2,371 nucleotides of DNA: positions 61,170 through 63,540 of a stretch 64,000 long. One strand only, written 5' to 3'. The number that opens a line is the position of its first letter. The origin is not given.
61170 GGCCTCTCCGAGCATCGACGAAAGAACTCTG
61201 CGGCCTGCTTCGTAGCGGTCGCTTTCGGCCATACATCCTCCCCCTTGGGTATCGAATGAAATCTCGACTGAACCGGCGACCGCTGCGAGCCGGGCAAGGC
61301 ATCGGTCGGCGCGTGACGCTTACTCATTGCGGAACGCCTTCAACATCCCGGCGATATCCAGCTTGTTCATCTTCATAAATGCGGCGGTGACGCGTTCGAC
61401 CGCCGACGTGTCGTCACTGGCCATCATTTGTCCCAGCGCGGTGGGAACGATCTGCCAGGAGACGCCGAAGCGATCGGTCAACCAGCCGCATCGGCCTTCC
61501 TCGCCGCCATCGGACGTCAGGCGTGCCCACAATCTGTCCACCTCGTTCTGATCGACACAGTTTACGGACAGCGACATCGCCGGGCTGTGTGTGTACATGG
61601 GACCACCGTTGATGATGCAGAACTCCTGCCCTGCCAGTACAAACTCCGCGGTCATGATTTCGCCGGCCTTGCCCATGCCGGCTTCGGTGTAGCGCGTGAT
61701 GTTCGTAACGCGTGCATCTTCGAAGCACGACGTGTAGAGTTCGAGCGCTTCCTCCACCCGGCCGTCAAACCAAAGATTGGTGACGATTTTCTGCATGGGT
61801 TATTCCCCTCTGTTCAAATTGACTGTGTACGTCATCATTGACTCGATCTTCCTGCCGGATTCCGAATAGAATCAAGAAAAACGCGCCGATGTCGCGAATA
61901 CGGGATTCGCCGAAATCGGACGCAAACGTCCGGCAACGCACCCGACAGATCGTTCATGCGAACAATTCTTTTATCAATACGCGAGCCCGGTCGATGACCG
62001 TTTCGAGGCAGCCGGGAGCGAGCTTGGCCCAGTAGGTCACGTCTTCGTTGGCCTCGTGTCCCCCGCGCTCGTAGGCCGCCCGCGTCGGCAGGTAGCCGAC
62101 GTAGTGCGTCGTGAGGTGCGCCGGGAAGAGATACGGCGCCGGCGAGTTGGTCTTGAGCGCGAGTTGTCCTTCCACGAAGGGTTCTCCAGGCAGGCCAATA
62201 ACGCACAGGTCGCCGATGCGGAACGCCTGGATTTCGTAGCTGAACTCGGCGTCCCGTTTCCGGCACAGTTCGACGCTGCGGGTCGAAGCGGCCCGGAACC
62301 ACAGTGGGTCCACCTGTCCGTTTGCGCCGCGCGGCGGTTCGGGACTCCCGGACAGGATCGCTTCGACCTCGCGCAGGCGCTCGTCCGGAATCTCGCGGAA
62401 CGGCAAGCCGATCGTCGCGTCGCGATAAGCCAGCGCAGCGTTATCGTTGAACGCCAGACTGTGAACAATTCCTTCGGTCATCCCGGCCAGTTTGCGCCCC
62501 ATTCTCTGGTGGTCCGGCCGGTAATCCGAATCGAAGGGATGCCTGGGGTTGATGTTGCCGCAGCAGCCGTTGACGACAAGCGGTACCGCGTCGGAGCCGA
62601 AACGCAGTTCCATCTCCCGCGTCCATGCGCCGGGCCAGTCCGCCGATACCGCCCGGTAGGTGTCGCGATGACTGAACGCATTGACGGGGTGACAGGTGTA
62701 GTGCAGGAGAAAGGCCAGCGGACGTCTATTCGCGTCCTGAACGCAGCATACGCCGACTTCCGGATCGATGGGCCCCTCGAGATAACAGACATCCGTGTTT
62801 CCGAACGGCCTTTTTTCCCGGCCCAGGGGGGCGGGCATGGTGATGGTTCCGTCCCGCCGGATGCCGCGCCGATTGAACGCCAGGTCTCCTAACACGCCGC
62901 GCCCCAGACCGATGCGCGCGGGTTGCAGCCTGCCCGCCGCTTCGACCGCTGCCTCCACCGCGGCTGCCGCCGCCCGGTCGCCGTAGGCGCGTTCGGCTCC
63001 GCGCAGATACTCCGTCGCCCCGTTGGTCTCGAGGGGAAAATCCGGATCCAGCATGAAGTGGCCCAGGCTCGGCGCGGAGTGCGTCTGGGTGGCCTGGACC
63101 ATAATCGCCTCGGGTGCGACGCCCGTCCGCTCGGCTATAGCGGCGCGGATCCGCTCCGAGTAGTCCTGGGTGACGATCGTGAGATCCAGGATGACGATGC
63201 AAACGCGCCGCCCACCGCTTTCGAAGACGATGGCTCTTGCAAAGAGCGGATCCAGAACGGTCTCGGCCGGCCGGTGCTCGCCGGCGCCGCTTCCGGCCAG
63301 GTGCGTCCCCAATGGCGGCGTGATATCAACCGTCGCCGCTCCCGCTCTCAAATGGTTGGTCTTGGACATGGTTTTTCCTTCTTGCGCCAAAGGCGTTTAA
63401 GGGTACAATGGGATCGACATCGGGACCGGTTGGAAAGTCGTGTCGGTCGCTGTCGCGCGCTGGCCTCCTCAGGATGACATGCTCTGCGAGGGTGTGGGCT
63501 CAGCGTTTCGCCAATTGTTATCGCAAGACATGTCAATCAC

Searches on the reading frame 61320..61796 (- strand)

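Call 14: search_protein_families(library=pfam, proteins=[window:61320-61796:-], max_evalue=0.001)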
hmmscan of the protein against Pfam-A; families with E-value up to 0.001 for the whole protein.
window:61320-61796:- (158 aa): 1 family
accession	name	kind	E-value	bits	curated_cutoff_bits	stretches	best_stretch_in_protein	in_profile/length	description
PF06983.19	3-dmu-9_3-mt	-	1.3e-43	148.6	24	1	2-117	1-116/116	3-demethylubiquinone-9 3-methyltransferase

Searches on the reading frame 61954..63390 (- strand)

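Call 14: search_protein_families(library=pfam, proteins=[window:61954-63390:-], max_evalue=0.001)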
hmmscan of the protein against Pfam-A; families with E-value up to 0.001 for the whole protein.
window:61954-63390:- (478 aa): 1 family
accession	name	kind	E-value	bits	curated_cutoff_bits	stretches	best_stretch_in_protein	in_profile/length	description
PF04734.18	Ceramidase_alk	-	1.9e-08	33.9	32.1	1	16-261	3-227/509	Neutral/alkaline non-lysosomal ceramidase, N-terminal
